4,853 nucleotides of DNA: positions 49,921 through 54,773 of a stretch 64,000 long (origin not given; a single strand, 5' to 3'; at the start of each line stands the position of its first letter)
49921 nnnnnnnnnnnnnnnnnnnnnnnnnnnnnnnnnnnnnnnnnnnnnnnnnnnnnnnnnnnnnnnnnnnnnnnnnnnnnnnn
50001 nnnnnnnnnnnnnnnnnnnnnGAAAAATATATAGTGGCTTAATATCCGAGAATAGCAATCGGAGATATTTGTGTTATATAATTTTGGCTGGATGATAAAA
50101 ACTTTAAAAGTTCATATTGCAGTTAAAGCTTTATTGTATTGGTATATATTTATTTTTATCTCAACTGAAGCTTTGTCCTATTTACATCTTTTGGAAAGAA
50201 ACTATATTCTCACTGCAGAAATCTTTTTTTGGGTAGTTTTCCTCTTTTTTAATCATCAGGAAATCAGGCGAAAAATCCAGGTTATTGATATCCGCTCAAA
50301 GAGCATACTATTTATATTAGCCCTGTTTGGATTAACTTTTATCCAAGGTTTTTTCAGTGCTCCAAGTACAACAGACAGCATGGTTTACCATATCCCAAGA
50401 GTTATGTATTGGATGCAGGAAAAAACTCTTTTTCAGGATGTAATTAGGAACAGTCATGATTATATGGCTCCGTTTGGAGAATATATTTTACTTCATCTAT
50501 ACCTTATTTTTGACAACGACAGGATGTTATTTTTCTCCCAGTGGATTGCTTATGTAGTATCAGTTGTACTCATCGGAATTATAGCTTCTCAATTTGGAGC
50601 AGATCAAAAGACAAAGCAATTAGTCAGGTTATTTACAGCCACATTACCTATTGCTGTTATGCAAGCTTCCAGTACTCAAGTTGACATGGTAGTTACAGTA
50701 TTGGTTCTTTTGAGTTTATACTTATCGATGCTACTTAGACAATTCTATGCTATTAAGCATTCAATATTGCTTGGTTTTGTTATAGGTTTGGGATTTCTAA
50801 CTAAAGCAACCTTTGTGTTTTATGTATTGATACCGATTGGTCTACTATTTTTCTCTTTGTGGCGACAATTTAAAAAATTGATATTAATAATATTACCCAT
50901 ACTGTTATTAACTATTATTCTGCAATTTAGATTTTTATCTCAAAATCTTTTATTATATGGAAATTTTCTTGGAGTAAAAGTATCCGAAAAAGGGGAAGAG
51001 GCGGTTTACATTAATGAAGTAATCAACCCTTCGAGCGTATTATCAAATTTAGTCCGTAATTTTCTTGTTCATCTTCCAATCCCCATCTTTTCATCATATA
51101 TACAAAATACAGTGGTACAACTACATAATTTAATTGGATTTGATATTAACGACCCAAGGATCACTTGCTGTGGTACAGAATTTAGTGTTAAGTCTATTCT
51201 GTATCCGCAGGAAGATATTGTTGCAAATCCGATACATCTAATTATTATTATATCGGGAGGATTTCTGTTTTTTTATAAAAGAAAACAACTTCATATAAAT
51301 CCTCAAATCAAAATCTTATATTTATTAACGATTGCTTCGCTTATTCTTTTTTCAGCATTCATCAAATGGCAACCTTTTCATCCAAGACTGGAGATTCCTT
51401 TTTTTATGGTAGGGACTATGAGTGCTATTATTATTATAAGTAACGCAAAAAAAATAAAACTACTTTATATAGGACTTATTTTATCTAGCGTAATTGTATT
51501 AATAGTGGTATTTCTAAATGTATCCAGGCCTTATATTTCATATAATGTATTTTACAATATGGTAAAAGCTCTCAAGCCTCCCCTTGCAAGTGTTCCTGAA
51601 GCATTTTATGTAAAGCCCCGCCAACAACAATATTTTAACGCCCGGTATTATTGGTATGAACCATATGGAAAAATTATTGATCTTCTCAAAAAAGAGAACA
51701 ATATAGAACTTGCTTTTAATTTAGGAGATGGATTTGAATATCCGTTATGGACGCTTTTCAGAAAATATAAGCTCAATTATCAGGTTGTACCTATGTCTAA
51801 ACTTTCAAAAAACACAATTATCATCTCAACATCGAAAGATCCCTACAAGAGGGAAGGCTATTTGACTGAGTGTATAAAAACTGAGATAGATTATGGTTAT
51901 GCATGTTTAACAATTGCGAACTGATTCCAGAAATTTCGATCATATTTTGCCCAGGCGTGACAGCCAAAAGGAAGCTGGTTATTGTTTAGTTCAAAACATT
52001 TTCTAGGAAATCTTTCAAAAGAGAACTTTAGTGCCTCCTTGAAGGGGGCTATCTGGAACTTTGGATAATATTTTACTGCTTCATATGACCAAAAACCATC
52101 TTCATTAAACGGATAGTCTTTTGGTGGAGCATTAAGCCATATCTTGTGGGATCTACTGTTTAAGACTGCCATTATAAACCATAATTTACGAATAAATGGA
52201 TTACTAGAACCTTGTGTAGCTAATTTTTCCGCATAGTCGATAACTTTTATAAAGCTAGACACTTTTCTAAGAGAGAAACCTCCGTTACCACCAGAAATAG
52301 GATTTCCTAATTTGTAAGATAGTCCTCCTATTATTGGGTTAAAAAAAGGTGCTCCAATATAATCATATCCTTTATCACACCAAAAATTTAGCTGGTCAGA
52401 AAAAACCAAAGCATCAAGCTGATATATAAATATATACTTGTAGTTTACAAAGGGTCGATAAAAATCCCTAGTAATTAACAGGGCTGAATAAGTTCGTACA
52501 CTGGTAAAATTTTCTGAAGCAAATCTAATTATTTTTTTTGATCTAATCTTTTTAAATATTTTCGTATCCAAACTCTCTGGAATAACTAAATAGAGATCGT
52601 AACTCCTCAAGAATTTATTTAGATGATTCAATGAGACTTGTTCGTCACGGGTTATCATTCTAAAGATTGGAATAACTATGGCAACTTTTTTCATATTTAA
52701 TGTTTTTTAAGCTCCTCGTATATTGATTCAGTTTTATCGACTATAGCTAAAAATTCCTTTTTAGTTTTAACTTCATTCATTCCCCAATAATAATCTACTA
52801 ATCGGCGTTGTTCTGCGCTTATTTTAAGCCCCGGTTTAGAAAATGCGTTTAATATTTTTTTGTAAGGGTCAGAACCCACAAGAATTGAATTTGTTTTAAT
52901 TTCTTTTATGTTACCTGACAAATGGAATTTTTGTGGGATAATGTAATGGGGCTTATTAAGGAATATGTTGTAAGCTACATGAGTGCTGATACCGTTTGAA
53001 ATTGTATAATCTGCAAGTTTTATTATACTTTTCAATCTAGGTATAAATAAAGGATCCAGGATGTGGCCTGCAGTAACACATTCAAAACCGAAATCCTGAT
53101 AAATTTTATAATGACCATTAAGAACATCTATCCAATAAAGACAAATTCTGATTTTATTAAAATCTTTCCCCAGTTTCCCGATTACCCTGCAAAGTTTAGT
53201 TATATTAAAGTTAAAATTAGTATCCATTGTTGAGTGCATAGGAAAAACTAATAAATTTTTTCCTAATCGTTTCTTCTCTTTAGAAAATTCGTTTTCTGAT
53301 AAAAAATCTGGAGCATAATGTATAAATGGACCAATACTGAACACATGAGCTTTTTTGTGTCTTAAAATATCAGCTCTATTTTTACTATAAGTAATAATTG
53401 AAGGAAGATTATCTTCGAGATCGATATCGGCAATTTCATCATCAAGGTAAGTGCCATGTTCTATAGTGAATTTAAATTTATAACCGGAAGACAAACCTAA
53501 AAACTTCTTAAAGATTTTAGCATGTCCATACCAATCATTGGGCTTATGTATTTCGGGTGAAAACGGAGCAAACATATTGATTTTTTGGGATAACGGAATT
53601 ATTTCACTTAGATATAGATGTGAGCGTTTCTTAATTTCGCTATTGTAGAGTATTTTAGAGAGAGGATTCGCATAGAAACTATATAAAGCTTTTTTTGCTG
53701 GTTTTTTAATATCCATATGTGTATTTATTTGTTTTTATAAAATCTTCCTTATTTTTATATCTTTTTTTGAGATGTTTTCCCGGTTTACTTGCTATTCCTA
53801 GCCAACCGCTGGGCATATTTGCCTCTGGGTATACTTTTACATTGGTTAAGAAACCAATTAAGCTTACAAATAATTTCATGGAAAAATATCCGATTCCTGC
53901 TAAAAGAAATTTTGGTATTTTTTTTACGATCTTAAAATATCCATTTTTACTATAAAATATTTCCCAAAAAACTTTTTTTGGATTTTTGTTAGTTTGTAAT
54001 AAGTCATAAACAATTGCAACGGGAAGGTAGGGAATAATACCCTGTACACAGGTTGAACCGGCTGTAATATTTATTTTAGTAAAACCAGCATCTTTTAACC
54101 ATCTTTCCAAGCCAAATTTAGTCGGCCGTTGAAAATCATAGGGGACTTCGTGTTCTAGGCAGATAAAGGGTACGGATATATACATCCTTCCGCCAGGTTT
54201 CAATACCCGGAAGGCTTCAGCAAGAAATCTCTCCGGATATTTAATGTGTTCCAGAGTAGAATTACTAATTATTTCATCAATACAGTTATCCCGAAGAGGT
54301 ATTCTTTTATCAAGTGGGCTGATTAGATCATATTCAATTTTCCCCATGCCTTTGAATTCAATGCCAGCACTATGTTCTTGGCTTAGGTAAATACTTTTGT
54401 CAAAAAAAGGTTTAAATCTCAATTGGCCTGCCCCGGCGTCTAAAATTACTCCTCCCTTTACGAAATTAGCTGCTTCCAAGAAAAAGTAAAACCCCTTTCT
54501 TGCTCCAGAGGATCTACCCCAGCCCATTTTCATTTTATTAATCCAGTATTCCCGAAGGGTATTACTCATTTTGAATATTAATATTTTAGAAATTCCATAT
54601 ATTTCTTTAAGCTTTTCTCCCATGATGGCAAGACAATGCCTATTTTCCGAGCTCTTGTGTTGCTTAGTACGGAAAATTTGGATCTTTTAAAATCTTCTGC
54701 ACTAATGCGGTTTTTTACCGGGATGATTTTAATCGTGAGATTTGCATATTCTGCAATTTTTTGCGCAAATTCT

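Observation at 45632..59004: Minus-strand block encoding a CDP/dTDP-hexose tailoring pathway with two C-methyltransferase-like enzymes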

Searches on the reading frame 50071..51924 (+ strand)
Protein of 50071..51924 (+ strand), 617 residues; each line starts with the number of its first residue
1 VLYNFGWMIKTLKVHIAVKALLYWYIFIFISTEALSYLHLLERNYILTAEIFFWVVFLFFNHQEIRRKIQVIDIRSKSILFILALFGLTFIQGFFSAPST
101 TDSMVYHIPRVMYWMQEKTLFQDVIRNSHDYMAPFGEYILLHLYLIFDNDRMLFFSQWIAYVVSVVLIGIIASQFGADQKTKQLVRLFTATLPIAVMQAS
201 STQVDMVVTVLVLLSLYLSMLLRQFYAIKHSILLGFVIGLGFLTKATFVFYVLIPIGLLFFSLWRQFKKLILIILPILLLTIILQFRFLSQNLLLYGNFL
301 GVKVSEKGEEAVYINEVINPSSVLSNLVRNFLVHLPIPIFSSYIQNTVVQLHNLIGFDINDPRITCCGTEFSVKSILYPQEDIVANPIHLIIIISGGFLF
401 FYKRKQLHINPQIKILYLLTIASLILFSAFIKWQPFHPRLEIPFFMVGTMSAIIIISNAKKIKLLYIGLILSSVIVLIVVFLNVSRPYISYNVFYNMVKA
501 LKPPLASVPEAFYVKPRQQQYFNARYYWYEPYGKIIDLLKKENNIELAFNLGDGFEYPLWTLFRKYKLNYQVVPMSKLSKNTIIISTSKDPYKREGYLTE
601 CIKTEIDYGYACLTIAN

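Call 3: search_protein_families(library=pfam, proteins=[window:50071-51924:+], max_evalue=0.001)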
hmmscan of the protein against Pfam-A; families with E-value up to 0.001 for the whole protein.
window:50071-51924:+ (617 aa): 1 family
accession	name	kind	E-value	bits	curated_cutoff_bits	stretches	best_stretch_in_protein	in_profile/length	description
PF13231.12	PMT_2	-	4.2e-08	34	26.1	1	134-281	4-152/160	Dolichyl-phosphate-mannose-protein mannosyltransferase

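Call 5: search_protein_families(library=ncbifam, proteins=[window:50071-51924:+], max_evalue=0.001)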
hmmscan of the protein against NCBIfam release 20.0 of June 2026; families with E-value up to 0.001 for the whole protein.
window:50071-51924:+ (617 aa): 1 family
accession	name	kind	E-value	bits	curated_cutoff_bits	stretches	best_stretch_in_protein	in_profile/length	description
NF047440.1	LA3751_2_3_fam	subfamily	1.2e-05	24.3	200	1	142-340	91-292/460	LA_3751/LA_3752 family putative glycosyltransferase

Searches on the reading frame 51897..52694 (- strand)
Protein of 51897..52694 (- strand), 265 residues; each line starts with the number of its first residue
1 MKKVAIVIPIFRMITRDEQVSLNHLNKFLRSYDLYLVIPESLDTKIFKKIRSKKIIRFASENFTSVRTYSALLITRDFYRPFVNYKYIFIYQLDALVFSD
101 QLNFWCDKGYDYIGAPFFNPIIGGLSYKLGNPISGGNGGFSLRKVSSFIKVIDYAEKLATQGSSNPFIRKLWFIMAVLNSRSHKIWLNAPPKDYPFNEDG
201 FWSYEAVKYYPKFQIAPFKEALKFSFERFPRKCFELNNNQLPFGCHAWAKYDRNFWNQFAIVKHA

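Call 3: search_protein_families(library=pfam, proteins=[window:51897-52694:-], max_evalue=0.001)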
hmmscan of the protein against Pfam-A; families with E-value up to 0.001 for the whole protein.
window:51897-52694:- (265 aa): 1 family
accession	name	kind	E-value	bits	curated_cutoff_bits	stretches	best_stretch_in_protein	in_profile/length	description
PF18922.5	DUF5672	-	7.4e-51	172.5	24.4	1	54-246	3-164/164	Protein of unknown function (DUF5672)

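Call 5: search_protein_families(library=ncbifam, proteins=[window:51897-52694:-], max_evalue=0.001)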
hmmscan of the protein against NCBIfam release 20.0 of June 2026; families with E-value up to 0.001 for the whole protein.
window:51897-52694:- (265 aa): 0 families

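Call 83: predict_structure(protein=window:51897-52694:-)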
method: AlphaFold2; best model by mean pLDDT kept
length: 265 residues; sequences in the alignment: 1
mean_pLDDT: 38.2   pTM: 0.30
mean pLDDT of the five models: 38.2, 36.6, 33.4, 29.5, 29.0
residues with pLDDT >= 90: 0; 70-90: 1; 50-70: 47; < 50: 217
segments of 3 or more residues with pLDDT < 50: 1-16, 61-69, 76-265
pLDDT, mean of each block of 10 residues (from residue 1): 35 45 56 60 59 60 42 50 35 30 29 30 33 31 31 41 38 36 28 33 34 32 32 37 34 32 23
secondary structure, 60 per line:
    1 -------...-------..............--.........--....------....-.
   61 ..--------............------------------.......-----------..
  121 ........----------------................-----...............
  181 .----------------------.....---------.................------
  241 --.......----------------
elements in order: E8-10 H18-31 E34-39 H45-48 E55-58 E71-75 H76-82 H101-107 H119-128 H145-160 H166-181 H204-208 H218-234 H243-249

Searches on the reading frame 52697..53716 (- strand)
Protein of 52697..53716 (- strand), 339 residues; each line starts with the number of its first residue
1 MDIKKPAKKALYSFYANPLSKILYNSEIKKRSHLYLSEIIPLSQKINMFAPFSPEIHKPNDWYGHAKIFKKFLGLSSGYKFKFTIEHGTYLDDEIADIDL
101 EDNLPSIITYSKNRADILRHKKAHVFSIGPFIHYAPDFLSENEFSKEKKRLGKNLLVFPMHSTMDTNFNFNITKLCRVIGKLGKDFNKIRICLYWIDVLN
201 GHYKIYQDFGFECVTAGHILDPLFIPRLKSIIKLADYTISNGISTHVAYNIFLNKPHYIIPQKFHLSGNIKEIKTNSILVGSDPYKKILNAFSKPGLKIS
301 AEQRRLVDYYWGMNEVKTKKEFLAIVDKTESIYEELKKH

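Call 3: search_protein_families(library=pfam, proteins=[window:52697-53716:-], max_evalue=0.001)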
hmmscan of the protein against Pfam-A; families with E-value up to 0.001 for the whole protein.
window:52697-53716:- (339 aa): 0 families

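Call 5: search_protein_families(library=ncbifam, proteins=[window:52697-53716:-], max_evalue=0.001)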
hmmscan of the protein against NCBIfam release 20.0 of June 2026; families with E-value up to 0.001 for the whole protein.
window:52697-53716:- (339 aa): 0 families

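Call 75: search_protein_families(library=pfam, proteins=[window:52697-53716:-], max_evalue=5)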
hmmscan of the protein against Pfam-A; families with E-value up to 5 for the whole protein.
window:52697-53716:- (339 aa): 1 family
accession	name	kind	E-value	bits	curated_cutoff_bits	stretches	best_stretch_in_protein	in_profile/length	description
PF24485.1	zf-C2H2_DHX34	-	0.24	11.9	27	1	116-124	17-25/25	DHX34-like, C2H2-type zinc finger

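Call 82: predict_structure(protein=window:52697-53716:-)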
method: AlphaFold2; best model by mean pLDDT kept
length: 339 residues; sequences in the alignment: 1
mean_pLDDT: 37.2   pTM: 0.26
mean pLDDT of the five models: 37.2, 34.2, 33.0, 29.4, 27.1
residues with pLDDT >= 90: 0; 70-90: 0; 50-70: 2; < 50: 337
segments of 3 or more residues with pLDDT < 50: 1-319, 321-323, 325-339
pLDDT, mean of each block of 10 residues (from residue 1): 32 36 41 41 35 33 44 43 30 27 26 28 32 31 40 41 36 42 42 40 33 42 45 44 39 31 25 27 39 44 43 44 47 40
secondary structure, 60 per line:
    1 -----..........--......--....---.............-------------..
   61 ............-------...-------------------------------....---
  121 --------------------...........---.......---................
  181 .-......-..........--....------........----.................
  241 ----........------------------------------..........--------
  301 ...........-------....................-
elements in order: H6-15 H18-23 H26-29 E33-35 H36-45 H59-72 E80-82 H114-117 H141-151 E155-161 H165-181 H183-188 E190-199 E202-205 E212-215 H216-219 H224-240 H245-252 H283-292 H301-311 H319-338

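Call 85: search_solved_structures(query=A5, max_evalue=10, show_alignments=1)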
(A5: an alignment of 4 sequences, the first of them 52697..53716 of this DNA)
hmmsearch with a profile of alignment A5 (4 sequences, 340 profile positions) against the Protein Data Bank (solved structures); distinct sequences matched with E-value up to 10: 0.

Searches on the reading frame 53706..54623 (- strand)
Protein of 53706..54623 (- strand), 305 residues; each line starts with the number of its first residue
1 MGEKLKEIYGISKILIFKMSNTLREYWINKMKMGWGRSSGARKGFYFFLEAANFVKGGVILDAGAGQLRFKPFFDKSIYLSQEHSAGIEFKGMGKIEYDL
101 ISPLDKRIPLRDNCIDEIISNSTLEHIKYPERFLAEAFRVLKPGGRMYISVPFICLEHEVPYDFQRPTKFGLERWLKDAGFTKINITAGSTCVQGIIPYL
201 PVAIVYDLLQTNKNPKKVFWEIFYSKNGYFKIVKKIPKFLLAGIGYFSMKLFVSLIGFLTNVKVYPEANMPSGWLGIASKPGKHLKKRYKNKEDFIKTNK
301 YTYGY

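Call 3: search_protein_families(library=pfam, proteins=[window:53706-54623:-], max_evalue=0.001)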
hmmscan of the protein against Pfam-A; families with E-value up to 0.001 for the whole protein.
window:53706-54623:- (305 aa): 5 families
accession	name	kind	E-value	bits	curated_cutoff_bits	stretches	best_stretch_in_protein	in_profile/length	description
PF08241.18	Methyltransf_11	-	4.4e-11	43.7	21.2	1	107-149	53-95/95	Methyltransferase domain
PF13489.12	Methyltransf_23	-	2.3e-07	31.2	27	1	114-183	81-161/164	Methyltransferase domain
PF13847.12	Methyltransf_31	-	5.7e-07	29.7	27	1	108-161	66-119/145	Methyltransferase domain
PF13649.12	Methyltransf_25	-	0.00012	23.1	27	1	107-145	57-97/97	Methyltransferase domain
PF08242.18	Methyltransf_12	-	0.00031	21.8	30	1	114-146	65-97/98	Methyltransferase domain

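Call 5: search_protein_families(library=ncbifam, proteins=[window:53706-54623:-], max_evalue=0.001)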
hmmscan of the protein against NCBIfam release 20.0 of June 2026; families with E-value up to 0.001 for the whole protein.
window:53706-54623:- (305 aa): 8 families
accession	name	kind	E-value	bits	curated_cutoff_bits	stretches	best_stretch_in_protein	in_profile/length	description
NF008823.0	PRK11873.1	subfamily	1.2e-09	38.1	263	1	107-166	139-196/272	arsenite methyltransferase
NF045667.1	MTase_DVU1556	equivalog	1.1e-07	31.6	155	1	98-150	68-120/213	DVU_1556 family methyltransferase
NF041537.1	ArsM_AhpD_UU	exception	5.1e-07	28.8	510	1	106-150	137-181/345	arsenite methyltransferase/AhpD domain selenoprotein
NF041536.1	ArsM_DUF2284_UU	exception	3.6e-06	25.6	575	1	106-151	137-182/459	arsenite methyltransferase/DUF2284 domain selenoprotein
NF047649.1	MTase_UXPK_star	exception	1.2e-05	24.5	460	1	107-150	139-182/283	methyltransferase/UXPK-star double selenoprotein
NF040538.1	methyl_ArsM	equivalog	4.2e-05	22.9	500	1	110-152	167-211/356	arsinothricin biosynthesis methyltransferase ArsM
TIGR02072.1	BioC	equivalog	0.00039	20.3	184.95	1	107-151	90-134/244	malonyl-ACP O-methyltransferase BioC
NF038099.1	AsSugarArsM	exception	0.00082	18.6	400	0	108-163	128-183/321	arsenosugar biosynthesis arsenite methyltransferase ArsM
